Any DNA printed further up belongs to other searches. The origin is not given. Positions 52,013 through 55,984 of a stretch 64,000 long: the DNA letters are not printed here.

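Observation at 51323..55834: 1223-aa TerB-like / FHA-like / ABCG-type transporter coupled to an HTH-metallo-beta-lactamase protein: candidate signal-gated exporter of unknown substrate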

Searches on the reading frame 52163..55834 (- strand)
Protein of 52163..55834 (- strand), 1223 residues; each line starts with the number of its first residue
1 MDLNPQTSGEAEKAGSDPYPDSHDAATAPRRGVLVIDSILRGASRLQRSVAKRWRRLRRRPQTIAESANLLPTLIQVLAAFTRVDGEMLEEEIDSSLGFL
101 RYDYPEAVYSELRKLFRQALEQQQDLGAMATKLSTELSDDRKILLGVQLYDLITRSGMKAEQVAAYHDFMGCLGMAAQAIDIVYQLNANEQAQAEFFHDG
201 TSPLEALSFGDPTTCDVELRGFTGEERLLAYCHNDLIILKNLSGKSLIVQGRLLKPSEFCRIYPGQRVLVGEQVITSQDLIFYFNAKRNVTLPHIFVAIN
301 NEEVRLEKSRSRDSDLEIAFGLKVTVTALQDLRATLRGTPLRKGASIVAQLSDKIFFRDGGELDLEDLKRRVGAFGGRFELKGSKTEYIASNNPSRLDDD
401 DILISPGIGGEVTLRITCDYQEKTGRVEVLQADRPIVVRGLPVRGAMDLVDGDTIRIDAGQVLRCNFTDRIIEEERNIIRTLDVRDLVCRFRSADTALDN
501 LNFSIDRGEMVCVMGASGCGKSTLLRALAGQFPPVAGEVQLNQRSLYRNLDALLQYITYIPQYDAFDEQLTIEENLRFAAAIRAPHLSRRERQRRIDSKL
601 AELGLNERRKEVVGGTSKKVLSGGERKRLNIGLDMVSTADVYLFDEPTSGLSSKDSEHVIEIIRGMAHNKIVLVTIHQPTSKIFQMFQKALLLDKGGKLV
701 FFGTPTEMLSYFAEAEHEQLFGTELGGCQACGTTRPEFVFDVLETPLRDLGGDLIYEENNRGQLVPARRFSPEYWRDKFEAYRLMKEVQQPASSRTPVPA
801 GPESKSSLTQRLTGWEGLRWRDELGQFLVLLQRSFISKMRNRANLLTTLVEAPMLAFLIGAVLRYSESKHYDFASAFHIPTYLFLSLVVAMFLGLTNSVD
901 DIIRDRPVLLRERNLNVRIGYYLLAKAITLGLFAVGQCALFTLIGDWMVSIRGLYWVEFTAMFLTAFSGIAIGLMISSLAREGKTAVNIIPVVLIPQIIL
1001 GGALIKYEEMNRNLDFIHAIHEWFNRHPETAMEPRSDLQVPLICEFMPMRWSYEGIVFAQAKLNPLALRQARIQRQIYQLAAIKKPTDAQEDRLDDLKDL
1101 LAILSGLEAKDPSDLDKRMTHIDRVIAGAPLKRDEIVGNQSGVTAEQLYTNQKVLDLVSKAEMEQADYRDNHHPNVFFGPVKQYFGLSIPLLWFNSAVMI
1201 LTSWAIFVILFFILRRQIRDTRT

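Call 3: search_protein_families(library=pfam, proteins=[window:52163-55834:-], max_evalue=0.1)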
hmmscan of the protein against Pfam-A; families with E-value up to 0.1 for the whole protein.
window:52163-55834:- (1223 aa): 20 families
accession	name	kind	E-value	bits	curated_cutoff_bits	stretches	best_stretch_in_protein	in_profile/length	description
PF00005.33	ABC_tran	-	2.9e-30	106.1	25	1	498-649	1-137/137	ABC transporter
PF01061.29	ABC2_membrane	-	3.6e-26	92.5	26.9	1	826-1019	2-195/211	ABC-2 type transporter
PF12698.13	ABC2_membrane_3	-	5.9e-07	29.3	31.6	1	882-1017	164-302/347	ABC-2 family transporter protein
PF13191.12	AAA_16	-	0.0001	23.3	32.6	1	504-566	20-73/167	AAA ATPase domain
PF03193.22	RsgA_GTPase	-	0.00016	22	30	1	473-532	73-130/174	RsgA GTPase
PF19055.6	ABC2_membrane_7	-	0.00032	20.1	22.7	1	677-714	1-38/410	ABC-2 type transporter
PF13521.12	AAA_28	-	0.00057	20.6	27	1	511-538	2-30/164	AAA domain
PF02463.25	SMC_N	-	0.0015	18.4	40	0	509-679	25-199/220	RecF/RecN/SMC N terminal domain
PF13555.12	AAA_29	-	0.0019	18.3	27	1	502-534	16-48/61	P-loop containing region of AAA domain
PF20703.3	nSTAND1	-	0.0031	17.7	27.1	1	497-527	22-52/379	Novel STAND NTPase 1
PF13401.12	AAA_22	-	0.0034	18.1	27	1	509-535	6-32/130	AAA domain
PF13304.12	AAA_21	-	0.0048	17.4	27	0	511-529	2-20/304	AAA domain, putative AbiEii toxin, Type IV TA system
PF05099.18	TerB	-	0.016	15.9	24.4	1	75-143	5-75/118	Tellurite resistance protein TerB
PF13238.12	AAA_18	-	0.027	15.4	29.4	0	511-548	1-33/128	AAA domain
PF05729.18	NACHT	-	0.034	14.4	26.7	0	510-529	2-21/167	NACHT domain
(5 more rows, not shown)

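Call 4: search_protein_families(library=ncbifam, proteins=[window:52163-55834:-], max_evalue=0.1)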
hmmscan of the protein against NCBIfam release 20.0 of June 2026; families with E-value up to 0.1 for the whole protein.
window:52163-55834:- (1223 aa): 190 families (the best 25 are shown)
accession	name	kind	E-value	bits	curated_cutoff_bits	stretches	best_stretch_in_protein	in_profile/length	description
TIGR00955.1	3a01204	subfamily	4.1e-72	243.7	736.35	2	484-718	27-264/617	pigment precursor permease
TIGR00956.1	3a01205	subfamily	1.3e-44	152.3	1959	2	497-712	778-999/1394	pleiotropic drug resistance family protein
TIGR02857.1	CydD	equivalog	8.6e-34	117.4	435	1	480-681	320-519/529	thiol reductant ABC exporter subunit CydD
TIGR01188.1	drrA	subfamily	3.6e-31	108.6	312.45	1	496-708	7-211/302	daunorubicin resistance ABC transporter, ATP-binding protein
TIGR01189.1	ccmA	equivalog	4.6e-31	108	131.6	1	482-680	1-188/198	heme ABC exporter ATP-binding protein CcmA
TIGR03864.1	PQQ_ABC_ATP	hypoth_equivalog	1.1e-30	106.9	302.25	1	482-721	2-232/236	ABC transporter, ATP-binding subunit, PQQ-dependent alcohol dehydrogenase system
NF008364.0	PRK11160.1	equivalog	7e-28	97.5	630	1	480-709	337-562/575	heme ABC transporter ATP-binding protein/permease CydC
TIGR02868.1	CydC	equivalog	1.8e-27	96.2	329.05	1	481-678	334-529/530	thiol reductant ABC exporter subunit CydC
NF010061.0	PRK13538.1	equivalog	2.1e-27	96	195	1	481-685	5-199/211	cytochrome c biogenesis heme-transporting ATPase CcmA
TIGR03608.1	L_ocin_972_ABC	subfamily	1.6e-26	93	254.85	1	495-680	11-195/206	putative bacteriocin export ABC transporter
TIGR03265.1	PhnT2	equivalog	1.1e-25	90.7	457.7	1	482-708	5-222/353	putative 2-aminoethylphosphonate ABC transporter ATP-binding protein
TIGR02673.1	FtsE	equivalog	1.4e-25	90.2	264.85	1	484-695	4-212/214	cell division ATP-binding protein FtsE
TIGR04521.1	ECF_ATPase_2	equivalog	1.4e-25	89.9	330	1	494-719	17-243/279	energy-coupling factor transporter ATPase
TIGR02315.1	ABC_phnC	equivalog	1.7e-25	89.9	266.1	1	482-708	2-233/243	phosphonate ABC transporter ATP-binding protein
NF033858.1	ABC2_perm_RbbA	equivalog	7.2e-25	87.1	1050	1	480-721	265-497/909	ribosome-associated ATPase/putative transporter RbbA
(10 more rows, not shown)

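Call 8: search_solved_structures(query=window:52163-55834:-, max_evalue=0.001)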
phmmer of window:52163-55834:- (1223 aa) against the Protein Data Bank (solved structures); distinct sequences matched with E-value up to 0.001: 539 (the best 60 are shown).
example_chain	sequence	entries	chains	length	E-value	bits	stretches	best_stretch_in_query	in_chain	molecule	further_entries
9iuk_A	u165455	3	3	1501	1.5e-42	148.5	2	482-707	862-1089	Pleiotropic ABC efflux transporter of multiple drugs CDR1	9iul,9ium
9s2c_A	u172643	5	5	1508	5.1e-41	143.4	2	497-705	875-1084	Pleiotropic ABC efflux transporter of multiple drugs CDR1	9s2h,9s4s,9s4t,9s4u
7p03_A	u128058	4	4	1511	1.2e-38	135.6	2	497-707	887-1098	Pleiotropic ABC efflux transporter of multiple drugs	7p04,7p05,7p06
8wtm_A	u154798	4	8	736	4.2e-38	133.8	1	477-1007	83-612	ABC transporter G family member 16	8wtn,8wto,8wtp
8i38_A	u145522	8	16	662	6.9e-37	129.7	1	494-715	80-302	ABC transporter G family member 25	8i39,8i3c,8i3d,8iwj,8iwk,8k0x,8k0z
7lkp_A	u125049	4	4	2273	8.4e-37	129.5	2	482-712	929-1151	Retinal-specific phospholipid-transporting ATPase ABCA4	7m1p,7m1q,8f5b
8wba_A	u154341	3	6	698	8.4e-37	129.5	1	494-715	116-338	ABC transporter G family member 25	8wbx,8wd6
7e7i_A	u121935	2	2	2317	8.8e-37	129.4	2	482-712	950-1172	Retinal-specific phospholipid-transporting ATPase ABCA4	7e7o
8i3a_A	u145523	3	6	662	1.8e-36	128.4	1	494-715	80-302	ABC transporter G family member 25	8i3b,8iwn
8wam_A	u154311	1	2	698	2.1e-36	128.1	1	494-715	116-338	ABC transporter G family member 25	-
7jr7_A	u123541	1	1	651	3.5e-36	127.4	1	489-715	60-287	ATP-binding cassette sub-family G member 5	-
8cub_C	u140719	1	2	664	3.6e-36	127.4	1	489-715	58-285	ATP-binding cassette sub-family G member 5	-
7r87_A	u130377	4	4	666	3.7e-36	127.3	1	489-715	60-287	ATP-binding cassette sub-family G member 5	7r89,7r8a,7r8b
7r88_A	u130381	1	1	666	3.7e-36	127.3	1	489-715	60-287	ATP-binding cassette sub-family G member 5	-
5do7_A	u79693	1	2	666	3.7e-36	127.3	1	489-715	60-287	ATP-binding cassette sub-family G member 5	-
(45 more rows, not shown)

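Call 27: find_related_loci(query=A2, collection=genome_contigs, flank=8000)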
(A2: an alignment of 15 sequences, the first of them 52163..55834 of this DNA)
Query A2 (1223 aa) in genome_contigs; peptide patterns used: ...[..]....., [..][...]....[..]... (x = any residue, [..] = any of these).
600 stretches matched a pattern (row limit reached: there are more); 561 encode a relative of the query (tblastn E <= 1e-3); the best 80 are kept; 80 distinct loci.
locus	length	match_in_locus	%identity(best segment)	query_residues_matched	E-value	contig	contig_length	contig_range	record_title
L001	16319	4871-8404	66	36-1219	0e+0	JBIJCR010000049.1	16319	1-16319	MAG: Terrimicrobiaceae bacterium isolate ME2006-08-18D6_3300036398_group2_bin181 Rohwer_bin2587_scaffold_2718_c1, whole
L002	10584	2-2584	61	362-1223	0e+0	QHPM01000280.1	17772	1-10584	MAG: Verrucomicrobia bacterium isolate AV29 14_0919_09_20cm_scaffold_563_curated, whole genome shotgun sequence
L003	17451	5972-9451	48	60-1216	0e+0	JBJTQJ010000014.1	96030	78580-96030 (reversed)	MAG: Verrucomicrobiales bacterium isolate samp_4448_VAMB_819 samp_4448_1750346, whole genome shotgun sequence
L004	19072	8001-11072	37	73-1125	0e+0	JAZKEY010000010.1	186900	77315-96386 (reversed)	MAG: Verrucomicrobiota bacterium isolate DC_HB_02_SPN181219-bin056 DCHB02SPN_B056_0_000000000010, whole genome shotgun s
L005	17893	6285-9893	46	41-1219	0e+0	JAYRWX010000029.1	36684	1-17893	MAG: Verrucomicrobiales bacterium isolate EBPR_ori4bin.17 k141_156119, whole genome shotgun sequence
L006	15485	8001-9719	32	467-1092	1e-97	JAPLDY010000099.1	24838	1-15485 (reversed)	MAG: Bacteroidia bacterium isolate LacPavin_0920_SED3_MAG_42_11 LacPavin_0920_SED3_scaffold_2724939, whole genome shotgu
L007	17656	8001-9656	33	467-1064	9e-96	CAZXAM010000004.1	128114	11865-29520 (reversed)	MAG TPA_asm: uncultured Rikenellaceae bacterium isolate SRP192927_co7_131 genome assembly, contig: NODE_134_length_12811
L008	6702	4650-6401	31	481-1098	4e-92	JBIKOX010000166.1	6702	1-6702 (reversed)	MAG: Bacteroidia bacterium isolate ME2015-02-15_3300042450_group6_bin92 Rohwer_bin424_scaffold_8458_c1, whole genome sho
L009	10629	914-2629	33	490-1101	7e-91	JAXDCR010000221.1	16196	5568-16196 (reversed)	MAG: Bacteroidales bacterium isolate POMEDNA-B49 Raw2_k127_2066900, whole genome shotgun sequence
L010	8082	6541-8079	36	479-998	6e-91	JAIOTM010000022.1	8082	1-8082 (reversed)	MAG: Candidatus Cloacimonadota bacterium isolate SMBSF70 bin_77_k127_1172025, whole genome shotgun sequence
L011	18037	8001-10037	30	359-1064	1e-86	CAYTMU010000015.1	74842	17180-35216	MAG TPA_asm: uncultured Roseivirgaceae bacterium isolate SRP344714_co1_332 genome assembly, contig: NODE_779_length_7484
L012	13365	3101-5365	28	485-1220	2e-86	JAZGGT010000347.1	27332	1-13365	MAG: Bacteroidales bacterium isolate SCS5bin.21 SCS5bin.21_347, whole genome shotgun sequence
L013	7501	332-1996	30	462-1064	1e-79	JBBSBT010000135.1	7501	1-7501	MAG: Bacteroidales bacterium isolate La6_metabat2.179 La6_metabat2.179_K_3283464_L_7501_cov_65.5338, whole genome shotgu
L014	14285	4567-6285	32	449-1064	1e-78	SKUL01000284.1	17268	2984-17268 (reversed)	MAG: Flavobacteriales bacterium isolate CSSed162cmB_100 CSSed16-2cmB-8371, whole genome shotgun sequence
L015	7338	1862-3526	29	462-1064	2e-73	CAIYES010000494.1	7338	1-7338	MAG: uncultured Bacteroidales bacterium isolate Kiruna2_bin-1621 genome assembly, contig: bin-1621:494/574, whole genome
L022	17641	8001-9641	26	420-1004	4e-43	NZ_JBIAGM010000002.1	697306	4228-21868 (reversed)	Streptomyces sp. NPDC006739 NPDC006739_32_D8.ctg-0002, whole genome shotgun sequence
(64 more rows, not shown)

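Call 38: find_encoding_contigs(protein=window:52163-55834:-, flank=8000, max_places=4)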
Protein window:52163-55834:- (1223 aa): 18 contigs read that carry it; 4 places shown.
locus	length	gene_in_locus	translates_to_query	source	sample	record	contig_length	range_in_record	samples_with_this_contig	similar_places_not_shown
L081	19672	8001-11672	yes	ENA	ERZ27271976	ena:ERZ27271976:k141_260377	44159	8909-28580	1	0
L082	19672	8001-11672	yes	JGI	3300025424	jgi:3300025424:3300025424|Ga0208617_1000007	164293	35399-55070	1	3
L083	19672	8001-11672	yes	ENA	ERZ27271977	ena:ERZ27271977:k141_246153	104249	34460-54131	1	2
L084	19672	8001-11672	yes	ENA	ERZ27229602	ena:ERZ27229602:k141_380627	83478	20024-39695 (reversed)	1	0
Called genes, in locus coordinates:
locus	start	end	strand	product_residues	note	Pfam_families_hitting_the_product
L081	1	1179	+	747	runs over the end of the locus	PF09899:DUF2126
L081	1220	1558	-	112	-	PF00543:P-II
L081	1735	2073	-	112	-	PF00543:P-II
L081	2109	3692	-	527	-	PF00909:Ammonium_transp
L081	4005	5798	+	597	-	PF00664:ABC_membrane, PF00005:ABC_tran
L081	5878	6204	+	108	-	PF01022:HTH_5, PF12840:HTH_20 (weak)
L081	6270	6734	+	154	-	PF20001:DUF6428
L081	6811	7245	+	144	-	PF01451:LMWPc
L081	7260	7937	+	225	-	PF00230:MIP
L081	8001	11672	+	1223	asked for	PF00005:ABC_tran, PF01061:ABC2_membrane, PF12698:ABC2_membrane_3 (weak)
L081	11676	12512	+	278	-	PF00753:Lactamase_B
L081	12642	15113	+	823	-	PF13449:Phytase-like (faint), PF02393:US22 (faint), PF06739:SBBP (faint), PF08450:SGL (faint), PF25021:TEN_NHL (faint), PF01436:NHL (weak), PF24684:Vgb_lyase (weak)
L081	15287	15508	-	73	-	-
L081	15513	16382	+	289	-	PF01370:Epimerase (weak)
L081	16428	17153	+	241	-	PF00072:Response_reg, PF00158:Sigma54_activat, PF14532:Sigma54_activ_2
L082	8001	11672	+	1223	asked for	PF00005:ABC_tran, PF01061:ABC2_membrane, PF12698:ABC2_membrane_3 (weak)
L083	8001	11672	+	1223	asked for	PF00005:ABC_tran, PF01061:ABC2_membrane, PF12698:ABC2_membrane_3 (weak)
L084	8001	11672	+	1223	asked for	PF00005:ABC_tran, PF01061:ABC2_membrane, PF12698:ABC2_membrane_3 (weak)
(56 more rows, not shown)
